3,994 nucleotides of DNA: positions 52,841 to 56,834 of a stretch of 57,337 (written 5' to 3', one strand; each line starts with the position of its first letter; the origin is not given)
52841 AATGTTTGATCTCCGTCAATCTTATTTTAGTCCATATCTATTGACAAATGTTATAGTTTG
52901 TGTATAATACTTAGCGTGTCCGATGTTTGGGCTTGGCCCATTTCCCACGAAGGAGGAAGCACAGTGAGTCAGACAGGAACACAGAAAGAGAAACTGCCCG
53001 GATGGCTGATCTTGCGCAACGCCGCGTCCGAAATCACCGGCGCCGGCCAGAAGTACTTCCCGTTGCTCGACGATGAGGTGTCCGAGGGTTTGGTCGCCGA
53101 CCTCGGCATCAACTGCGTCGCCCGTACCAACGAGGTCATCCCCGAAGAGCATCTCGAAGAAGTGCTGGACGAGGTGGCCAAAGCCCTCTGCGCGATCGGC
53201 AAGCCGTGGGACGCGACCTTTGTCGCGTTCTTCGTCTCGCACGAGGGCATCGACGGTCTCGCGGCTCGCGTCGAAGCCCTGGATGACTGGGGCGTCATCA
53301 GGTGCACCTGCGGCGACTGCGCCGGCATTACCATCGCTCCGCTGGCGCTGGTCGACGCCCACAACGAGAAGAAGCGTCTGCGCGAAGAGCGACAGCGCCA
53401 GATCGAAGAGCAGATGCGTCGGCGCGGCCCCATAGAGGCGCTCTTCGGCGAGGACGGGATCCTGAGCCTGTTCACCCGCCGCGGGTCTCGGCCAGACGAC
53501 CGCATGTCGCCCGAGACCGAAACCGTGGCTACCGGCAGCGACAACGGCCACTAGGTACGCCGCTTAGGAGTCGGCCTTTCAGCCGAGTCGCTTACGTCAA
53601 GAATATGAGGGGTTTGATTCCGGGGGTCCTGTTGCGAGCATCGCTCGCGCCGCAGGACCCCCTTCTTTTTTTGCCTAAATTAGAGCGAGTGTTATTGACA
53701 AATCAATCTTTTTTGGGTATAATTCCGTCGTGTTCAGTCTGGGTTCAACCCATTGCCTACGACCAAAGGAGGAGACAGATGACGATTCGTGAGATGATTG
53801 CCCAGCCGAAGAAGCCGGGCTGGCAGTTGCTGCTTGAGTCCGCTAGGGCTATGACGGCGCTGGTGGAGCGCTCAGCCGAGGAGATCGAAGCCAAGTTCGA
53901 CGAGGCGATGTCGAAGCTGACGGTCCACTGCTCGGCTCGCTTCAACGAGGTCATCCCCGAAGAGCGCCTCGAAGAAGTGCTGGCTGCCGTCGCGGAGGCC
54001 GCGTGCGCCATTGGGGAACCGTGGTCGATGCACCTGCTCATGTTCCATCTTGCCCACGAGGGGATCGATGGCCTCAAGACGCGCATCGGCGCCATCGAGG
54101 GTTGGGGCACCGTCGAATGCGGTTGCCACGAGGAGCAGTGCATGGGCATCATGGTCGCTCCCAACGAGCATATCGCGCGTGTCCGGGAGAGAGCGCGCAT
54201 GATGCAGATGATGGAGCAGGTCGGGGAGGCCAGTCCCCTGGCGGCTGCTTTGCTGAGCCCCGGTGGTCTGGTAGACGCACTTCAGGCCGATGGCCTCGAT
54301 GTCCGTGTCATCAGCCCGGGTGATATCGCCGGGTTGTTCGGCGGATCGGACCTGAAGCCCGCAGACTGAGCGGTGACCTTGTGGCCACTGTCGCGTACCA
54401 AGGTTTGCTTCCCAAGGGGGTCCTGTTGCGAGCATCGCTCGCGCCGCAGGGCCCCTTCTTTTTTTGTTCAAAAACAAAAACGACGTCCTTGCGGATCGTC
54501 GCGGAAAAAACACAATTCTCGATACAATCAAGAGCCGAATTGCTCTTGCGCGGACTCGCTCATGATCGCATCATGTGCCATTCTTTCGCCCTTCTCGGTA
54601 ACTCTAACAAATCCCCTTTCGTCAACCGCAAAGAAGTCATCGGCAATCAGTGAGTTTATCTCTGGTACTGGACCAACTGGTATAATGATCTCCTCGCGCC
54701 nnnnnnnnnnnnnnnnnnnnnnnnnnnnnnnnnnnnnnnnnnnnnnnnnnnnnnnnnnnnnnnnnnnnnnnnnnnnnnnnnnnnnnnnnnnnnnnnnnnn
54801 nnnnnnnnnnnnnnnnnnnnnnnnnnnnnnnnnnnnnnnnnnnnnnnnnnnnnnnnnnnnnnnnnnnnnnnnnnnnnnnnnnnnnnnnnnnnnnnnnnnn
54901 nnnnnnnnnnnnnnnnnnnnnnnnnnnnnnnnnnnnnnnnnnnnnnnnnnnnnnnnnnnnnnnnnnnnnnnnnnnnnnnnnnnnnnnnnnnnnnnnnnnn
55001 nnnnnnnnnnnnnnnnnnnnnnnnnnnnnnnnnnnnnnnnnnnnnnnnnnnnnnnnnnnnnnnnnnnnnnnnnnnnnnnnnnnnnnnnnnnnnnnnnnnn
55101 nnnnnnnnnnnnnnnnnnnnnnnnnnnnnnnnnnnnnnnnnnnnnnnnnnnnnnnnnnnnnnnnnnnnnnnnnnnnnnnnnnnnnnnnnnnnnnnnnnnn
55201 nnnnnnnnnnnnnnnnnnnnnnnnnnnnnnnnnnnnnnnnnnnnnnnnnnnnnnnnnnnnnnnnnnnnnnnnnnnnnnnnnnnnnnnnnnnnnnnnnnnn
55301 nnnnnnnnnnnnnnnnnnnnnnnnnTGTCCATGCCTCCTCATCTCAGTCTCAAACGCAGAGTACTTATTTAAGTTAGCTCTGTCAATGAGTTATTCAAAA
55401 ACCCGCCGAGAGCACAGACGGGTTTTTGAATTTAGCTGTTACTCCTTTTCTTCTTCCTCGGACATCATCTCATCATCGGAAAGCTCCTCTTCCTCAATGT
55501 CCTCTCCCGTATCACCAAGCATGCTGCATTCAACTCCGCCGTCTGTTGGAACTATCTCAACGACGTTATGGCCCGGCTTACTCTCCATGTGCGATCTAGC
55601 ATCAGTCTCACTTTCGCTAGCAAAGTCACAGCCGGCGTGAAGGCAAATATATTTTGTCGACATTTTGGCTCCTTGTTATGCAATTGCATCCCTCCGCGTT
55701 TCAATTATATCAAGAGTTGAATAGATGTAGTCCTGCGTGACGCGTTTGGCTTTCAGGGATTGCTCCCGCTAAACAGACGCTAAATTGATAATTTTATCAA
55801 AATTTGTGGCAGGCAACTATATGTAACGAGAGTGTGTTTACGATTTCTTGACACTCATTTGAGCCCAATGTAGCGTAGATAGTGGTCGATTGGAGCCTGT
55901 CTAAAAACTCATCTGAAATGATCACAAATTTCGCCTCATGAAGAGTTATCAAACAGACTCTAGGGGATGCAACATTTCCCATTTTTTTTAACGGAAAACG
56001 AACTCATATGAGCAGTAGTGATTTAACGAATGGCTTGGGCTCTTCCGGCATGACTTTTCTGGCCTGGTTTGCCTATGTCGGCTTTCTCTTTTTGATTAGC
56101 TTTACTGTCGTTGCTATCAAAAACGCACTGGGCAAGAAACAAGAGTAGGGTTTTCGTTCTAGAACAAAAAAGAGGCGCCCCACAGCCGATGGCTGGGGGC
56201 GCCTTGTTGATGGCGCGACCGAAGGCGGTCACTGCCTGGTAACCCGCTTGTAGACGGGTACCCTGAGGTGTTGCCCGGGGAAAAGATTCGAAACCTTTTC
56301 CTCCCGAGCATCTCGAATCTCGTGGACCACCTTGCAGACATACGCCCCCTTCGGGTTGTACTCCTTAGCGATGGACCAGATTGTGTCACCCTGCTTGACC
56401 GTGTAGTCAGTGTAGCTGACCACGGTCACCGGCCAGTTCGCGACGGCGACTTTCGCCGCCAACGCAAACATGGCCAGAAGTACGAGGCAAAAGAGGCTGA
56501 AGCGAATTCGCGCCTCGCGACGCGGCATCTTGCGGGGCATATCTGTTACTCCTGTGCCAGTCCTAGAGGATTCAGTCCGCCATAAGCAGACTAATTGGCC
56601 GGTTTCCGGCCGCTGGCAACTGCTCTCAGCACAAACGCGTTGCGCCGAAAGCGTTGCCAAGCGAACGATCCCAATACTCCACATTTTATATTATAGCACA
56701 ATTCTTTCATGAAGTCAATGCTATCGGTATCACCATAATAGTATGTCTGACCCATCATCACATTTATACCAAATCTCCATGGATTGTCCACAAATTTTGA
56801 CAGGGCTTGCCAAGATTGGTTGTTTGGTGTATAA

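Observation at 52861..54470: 815-bp tandem duplication of a complete promoter-leader-ORF-terminator cassette, with regulatory ends more conserved than the GC-rich coding sequence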

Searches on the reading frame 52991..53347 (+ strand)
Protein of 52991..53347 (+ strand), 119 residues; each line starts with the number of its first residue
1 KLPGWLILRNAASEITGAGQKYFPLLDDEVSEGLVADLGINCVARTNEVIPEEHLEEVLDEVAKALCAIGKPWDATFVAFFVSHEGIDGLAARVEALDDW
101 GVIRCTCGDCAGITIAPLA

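Call 116: predict_structure(alignment_id=A8)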
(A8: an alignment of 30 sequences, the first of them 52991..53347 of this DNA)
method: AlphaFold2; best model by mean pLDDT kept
length: 119 residues; sequences in the alignment: 30
mean_pLDDT: 95.1   pTM: 0.88
mean pLDDT of the five models: 95.1, 93.6, 92.7, 91.9, 91.6
residues with pLDDT >= 90: 104; 70-90: 15; 50-70: 0; < 50: 0
segments of 3 or more residues with pLDDT < 50: none
pLDDT, mean of each block of 10 residues (from residue 1): 97 92 90 97 98 98 97 96 97 97 89 93
secondary structure, 60 per line:
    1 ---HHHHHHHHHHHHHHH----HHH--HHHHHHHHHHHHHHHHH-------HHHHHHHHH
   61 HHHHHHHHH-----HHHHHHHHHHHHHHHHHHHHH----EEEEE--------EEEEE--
elements in order: H4-18 H28-44 H52-69 H75-95 E100-104 E113-117

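Call 118: fold_search(model_id=the predicted structure, library=pdb)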
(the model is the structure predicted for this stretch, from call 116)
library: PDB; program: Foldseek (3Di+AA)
matches with E <= 10: 107; with E <= 0.001: 0
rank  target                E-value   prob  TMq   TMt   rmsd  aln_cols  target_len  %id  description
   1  3qsg                  1.2e+00  0.08  0.21  0.11  14.0        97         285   20  Crystal structure of NAD-binding phosphogluconate dehydrogenase-like protein from Alicyclobacillus acidocaldarius (released 2011-04-13)
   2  9qls                  1.7e+00  0.09  0.24  0.04  10.6       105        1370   16  Human dysferlin (1-2017) in the lipid-free, Ca2+-bound state (released 2025-06-04)
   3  7woo_C                1.8e+00  0.21  0.34  0.05   6.8        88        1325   19  Cryo-EM structure of the inner ring protomer of the Saccharomyces cerevisiae nuclear pore complex (released 2022-04-13)
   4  4u8u_B                2.0e+00  0.08  0.24  0.21  11.4       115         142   11  The Crystallographic structure of the giant hemoglobin from Glossoscolex paulistus at 3.2 A resolution. (released 2015-06-10)
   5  8j2y_A                2.8e+00  0.06  0.22  0.11  12.0       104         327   23  Acidimicrobiaceae bacterium photocobilins protein, dark state (released 2024-04-10)
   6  5j1h_A                3.0e+00  0.57  0.43  0.30   3.4        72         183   18  Structure of the spectrin repeats 5 and 6 of the plakin domain of plectin (released 2016-07-20)
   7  5dvr                  3.0e+00  0.03  0.17  0.08  12.6       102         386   16  Crystal Structure of TgCDPK1 From Toxoplasma Gondii complexed with GW780159X (released 2015-09-30)
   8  7bww_A                3.2e+00  0.16  0.32  0.41   6.7        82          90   16  Structure of the engineered metallo-Diels-Alderase DA7 W16S (released 2021-04-21)
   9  6lea_A                3.3e+00  0.12  0.32  0.36   9.1        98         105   11  Structure of FliS chaperone in complex with flagellin and HP1076 (released 2020-05-13)
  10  5j1g_B                3.3e+00  0.08  0.29  0.16  19.5        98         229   13  Structure of the spectrin repeats 7 and 8 of the plakin domain of plectin (released 2016-07-20)
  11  7ep2_D                3.3e+00  0.06  0.25  0.15   8.6       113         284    9  Crystal structure of ZYG11B bound to GGFN degron (released 2021-07-14)
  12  3mmi_A                3.3e+00  0.06  0.27  0.13  11.9       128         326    7  Crystal structure of the globular tail of Myo4p (released 2010-05-12)
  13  1t6i_C                3.5e+00  0.12  0.33  0.35   9.4       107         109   16  Nickel Superoxide Dismutase (NiSOD) Apo Structure (released 2004-07-13)
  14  1t6i_A                3.5e+00  0.11  0.33  0.34  10.0       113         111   15  Nickel Superoxide Dismutase (NiSOD) Apo Structure (released 2004-07-13)
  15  1t6i_B                3.5e+00  0.07  0.26  0.28  10.2       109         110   16  Nickel Superoxide Dismutase (NiSOD) Apo Structure (released 2004-07-13)
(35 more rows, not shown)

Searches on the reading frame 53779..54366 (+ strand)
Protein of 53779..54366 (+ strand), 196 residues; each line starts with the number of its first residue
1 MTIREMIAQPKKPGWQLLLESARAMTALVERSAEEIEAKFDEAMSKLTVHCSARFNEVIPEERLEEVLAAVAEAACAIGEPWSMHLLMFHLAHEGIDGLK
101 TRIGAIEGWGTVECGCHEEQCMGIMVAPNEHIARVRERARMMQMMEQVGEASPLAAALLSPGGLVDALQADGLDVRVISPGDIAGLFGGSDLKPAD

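Call 9: search_protein_families(library=pfam, proteins=[window:53779-54366:+], max_evalue=1)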
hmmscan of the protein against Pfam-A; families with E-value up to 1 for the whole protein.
window:53779-54366:+ (196 aa): 1 family
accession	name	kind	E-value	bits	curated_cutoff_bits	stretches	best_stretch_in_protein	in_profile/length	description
PF10442.14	FIST_C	-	0.023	15.3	28.5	1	20-74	65-113/131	FIST C domain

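Call 10: search_protein_families(library=phrogs, proteins=[window:53779-54366:+], max_evalue=1)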
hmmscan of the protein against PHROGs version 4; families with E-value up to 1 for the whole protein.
window:53779-54366:+ (196 aa): 0 families

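Call 42: search_dna_similar(query=window:53779-54366:+, collection=plasmids, mode=protein, max_evalue=1)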
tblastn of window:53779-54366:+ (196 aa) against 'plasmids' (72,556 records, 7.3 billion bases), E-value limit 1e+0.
No match.

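Call 63: search_protein_families(library=ncbifam, proteins=[window:53779-54366:+], max_evalue=1)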
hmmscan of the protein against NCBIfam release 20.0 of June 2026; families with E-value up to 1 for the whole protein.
window:53779-54366:+ (196 aa): 0 families

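Call 64: search_protein_families(library=padloc, proteins=[window:53779-54366:+], max_evalue=1)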
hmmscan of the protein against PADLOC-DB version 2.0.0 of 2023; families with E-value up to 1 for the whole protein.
window:53779-54366:+ (196 aa): 0 families

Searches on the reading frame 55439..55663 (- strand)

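Call 9: search_protein_families(library=pfam, proteins=[window:55439-55663:-], max_evalue=1)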
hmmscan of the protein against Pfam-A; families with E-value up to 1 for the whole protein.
window:55439-55663:- (74 aa): 1 family
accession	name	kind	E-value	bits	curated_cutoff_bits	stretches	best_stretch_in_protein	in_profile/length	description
PF23223.1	zf-C2H2_ZNF462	-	0.04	14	27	1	11-26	8-23/31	Zinc finger protein 462, C2H2 zinc finger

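Call 63: search_protein_families(library=ncbifam, proteins=[window:55439-55660:-], max_evalue=1)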
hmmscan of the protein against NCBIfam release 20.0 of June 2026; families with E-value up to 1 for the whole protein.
window:55439-55660:- (73 aa): 0 families

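Call 64: search_protein_families(library=padloc, proteins=[window:55439-55660:-], max_evalue=1)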
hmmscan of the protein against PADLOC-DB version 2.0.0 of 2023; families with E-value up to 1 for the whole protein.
window:55439-55660:- (73 aa): 0 families

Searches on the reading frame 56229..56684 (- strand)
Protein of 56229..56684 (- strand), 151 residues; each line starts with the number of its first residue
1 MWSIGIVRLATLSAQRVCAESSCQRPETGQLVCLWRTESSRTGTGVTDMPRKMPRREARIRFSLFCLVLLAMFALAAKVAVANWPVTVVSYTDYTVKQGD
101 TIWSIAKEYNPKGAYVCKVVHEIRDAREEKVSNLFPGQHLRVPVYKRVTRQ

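Call 9: search_protein_families(library=pfam, proteins=[window:56229-56684:-], max_evalue=1)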
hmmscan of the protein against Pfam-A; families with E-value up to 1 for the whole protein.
window:56229-56684:- (151 aa): 5 families
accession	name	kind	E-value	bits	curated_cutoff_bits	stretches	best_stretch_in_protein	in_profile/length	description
PF01476.26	LysM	-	1.4e-08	34.9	20.9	1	94-143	1-43/43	LysM domain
PF23472.1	LysM2_CERK1_LYK3_4_5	-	0.029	14.7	27.4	1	92-144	6-55/56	LYK3/4/5 LysM2 domain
PF22310.2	NMB0315_dom_I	-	0.14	12.9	27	1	92-144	4-54/83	NMB0315-like, domain I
PF23835.1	DUF7205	-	0.14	12.3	27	1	73-133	37-100/128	Domain of unknown function (DUF7205)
PF00060.32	Lig_chan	-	0.16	12.2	30.8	1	24-98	37-112/146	Ligand-gated ion channel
